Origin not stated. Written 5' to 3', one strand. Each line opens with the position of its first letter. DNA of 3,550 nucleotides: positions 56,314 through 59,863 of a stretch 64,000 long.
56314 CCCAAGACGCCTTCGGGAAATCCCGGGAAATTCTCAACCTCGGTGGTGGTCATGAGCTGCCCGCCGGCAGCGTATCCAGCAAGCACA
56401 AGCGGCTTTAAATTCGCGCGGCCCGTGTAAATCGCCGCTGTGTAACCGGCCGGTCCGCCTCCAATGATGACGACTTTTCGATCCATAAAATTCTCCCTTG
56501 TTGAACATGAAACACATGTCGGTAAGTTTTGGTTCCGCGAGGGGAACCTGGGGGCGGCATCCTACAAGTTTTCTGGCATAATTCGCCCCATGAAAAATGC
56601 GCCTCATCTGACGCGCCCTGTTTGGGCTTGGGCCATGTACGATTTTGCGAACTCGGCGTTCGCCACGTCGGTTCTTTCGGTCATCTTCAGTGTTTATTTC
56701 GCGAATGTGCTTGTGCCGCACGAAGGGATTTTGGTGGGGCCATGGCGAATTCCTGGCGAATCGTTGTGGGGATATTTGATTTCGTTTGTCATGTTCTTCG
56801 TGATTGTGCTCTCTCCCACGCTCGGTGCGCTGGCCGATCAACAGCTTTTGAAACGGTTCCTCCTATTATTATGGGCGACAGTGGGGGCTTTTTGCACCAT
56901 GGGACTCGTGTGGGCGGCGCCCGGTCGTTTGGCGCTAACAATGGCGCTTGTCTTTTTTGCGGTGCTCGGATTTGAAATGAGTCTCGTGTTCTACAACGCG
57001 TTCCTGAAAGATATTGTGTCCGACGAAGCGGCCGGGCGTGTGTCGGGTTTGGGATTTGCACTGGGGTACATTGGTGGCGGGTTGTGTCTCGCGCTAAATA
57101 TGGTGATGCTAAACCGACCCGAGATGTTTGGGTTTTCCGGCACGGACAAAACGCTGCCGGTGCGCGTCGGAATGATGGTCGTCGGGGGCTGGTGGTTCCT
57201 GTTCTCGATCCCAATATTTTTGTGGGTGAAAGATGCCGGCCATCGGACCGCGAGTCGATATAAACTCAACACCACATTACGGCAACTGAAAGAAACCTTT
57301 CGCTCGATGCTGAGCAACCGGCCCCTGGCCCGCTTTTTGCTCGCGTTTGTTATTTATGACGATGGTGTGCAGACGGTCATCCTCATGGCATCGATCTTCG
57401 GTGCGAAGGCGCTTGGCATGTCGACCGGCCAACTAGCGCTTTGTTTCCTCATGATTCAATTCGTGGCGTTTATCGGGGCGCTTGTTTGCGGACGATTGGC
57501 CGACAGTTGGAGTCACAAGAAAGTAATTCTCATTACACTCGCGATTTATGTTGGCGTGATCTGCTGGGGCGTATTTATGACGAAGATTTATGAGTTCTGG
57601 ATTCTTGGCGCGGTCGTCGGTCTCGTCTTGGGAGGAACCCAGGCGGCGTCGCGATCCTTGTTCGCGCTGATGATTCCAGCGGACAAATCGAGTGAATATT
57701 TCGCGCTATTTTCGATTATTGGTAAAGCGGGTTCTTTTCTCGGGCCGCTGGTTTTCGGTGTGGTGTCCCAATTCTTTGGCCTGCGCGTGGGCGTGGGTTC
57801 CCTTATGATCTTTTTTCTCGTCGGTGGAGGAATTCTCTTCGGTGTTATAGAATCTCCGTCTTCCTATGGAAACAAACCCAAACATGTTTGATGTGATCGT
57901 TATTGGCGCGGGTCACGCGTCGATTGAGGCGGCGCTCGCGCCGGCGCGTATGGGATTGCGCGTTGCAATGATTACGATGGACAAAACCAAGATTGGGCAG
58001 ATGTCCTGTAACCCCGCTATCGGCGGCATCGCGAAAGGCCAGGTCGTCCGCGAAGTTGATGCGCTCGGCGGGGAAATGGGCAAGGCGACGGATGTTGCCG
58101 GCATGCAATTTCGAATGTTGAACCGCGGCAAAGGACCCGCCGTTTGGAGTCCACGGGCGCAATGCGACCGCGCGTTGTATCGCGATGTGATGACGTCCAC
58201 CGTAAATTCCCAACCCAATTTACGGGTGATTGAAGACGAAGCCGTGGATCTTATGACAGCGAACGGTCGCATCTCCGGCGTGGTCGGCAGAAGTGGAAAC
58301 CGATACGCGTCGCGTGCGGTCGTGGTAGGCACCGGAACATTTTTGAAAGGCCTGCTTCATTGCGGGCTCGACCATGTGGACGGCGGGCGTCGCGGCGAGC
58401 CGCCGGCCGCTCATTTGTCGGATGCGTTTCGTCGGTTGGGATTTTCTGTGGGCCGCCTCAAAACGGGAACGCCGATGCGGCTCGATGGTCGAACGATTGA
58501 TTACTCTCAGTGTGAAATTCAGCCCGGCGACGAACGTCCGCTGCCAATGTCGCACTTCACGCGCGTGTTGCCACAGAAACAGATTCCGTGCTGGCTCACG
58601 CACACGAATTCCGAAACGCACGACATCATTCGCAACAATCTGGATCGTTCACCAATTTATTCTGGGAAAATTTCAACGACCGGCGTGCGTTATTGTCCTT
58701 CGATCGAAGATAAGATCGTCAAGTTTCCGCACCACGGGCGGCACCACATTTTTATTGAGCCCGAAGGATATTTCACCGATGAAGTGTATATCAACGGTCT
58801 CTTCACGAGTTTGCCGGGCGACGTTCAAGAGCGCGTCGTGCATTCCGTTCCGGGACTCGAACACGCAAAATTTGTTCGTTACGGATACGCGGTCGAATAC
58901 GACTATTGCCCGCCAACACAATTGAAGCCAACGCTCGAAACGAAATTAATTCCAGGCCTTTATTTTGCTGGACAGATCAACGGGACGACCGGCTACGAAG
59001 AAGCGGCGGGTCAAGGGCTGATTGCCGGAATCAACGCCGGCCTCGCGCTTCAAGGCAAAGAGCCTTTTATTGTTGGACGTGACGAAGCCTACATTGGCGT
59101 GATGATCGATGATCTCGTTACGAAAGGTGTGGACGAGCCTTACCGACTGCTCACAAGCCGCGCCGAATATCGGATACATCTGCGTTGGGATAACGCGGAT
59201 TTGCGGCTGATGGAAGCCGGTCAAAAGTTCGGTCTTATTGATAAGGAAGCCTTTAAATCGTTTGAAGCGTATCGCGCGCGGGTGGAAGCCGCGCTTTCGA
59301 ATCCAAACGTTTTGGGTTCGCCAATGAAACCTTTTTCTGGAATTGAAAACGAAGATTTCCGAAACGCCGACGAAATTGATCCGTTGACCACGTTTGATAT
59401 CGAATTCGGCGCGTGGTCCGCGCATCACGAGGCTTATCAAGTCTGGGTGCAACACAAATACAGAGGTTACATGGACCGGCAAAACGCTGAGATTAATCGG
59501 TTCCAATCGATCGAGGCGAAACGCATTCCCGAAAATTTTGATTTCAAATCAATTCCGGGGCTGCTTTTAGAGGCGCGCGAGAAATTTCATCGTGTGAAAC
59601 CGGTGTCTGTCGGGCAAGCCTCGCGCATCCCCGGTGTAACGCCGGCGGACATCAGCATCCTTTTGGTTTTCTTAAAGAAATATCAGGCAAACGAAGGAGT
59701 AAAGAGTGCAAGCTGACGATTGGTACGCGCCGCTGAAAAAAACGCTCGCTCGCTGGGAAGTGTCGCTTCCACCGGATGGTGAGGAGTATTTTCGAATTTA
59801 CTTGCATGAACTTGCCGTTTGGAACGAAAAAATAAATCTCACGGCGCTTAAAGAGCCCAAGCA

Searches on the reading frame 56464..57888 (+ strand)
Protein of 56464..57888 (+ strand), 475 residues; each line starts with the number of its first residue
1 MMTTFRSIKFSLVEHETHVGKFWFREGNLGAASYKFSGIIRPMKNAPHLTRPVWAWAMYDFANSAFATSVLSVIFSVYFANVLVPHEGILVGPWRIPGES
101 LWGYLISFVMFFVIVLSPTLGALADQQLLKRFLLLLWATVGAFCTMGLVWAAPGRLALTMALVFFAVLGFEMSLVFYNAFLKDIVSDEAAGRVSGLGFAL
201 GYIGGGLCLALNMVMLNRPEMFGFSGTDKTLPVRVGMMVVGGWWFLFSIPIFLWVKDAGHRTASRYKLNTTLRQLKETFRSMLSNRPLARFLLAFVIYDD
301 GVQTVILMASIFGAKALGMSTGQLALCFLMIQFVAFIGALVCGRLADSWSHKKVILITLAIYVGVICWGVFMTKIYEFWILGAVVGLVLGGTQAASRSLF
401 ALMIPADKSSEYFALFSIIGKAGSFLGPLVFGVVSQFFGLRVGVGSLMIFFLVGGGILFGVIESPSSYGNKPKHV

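Call 78: search_protein_families(library=pfam, proteins=[window:56464-57888:+], max_evalue=0.00001)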
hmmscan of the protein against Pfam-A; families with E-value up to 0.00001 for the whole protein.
window:56464-57888:+ (475 aa): 2 families
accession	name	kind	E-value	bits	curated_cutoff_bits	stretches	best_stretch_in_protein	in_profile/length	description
PF11700.14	ATG22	-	2.8e-64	218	24.1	1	52-461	5-472/482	Vacuole effluxer Atg22 like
PF07690.21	MFS_1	-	1.1e-20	74.3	33.4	2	294-472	4-184/347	Major Facilitator Superfamily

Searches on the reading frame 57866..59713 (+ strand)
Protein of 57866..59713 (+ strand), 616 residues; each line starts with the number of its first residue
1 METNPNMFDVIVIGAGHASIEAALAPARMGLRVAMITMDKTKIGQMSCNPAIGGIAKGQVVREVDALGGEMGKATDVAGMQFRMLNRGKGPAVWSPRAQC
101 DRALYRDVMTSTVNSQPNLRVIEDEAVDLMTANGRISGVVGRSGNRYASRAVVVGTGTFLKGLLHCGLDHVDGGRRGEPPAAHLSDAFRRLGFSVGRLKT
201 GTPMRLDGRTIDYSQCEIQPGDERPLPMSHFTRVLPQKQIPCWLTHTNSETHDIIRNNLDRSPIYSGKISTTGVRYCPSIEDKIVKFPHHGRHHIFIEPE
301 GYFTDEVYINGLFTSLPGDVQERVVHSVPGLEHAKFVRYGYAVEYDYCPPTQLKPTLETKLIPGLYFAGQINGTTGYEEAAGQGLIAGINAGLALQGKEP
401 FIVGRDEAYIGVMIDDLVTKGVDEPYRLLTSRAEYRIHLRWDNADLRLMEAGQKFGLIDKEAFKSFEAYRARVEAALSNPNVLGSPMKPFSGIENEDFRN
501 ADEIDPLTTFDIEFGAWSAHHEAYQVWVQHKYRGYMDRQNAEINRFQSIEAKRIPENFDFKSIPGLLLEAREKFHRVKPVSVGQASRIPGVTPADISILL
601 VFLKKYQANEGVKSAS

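Call 78: search_protein_families(library=pfam, proteins=[window:57866-59713:+], max_evalue=0.00001)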
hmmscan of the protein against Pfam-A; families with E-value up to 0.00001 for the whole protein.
window:57866-59713:+ (616 aa): 4 families
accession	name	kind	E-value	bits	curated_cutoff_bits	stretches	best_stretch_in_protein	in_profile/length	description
PF01134.28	GIDA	-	2.8e-161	537.4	22.1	1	9-399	1-391/391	Glucose inhibited division protein A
PF13932.14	SAM_GIDA_C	-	1.7e-23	82.6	27.1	1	545-600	2-57/57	tRNA modifying enzyme MnmG/GidA C-terminal helical bundle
PF07992.20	Pyr_redox_2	-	1.5e-06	28.3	26.1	1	8-158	1-109/291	Pyridine nucleotide-disulphide oxidoreductase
PF12831.13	FAD_oxidored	-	3.8e-06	26.9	27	1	9-153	1-139/416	FAD dependent oxidoreductase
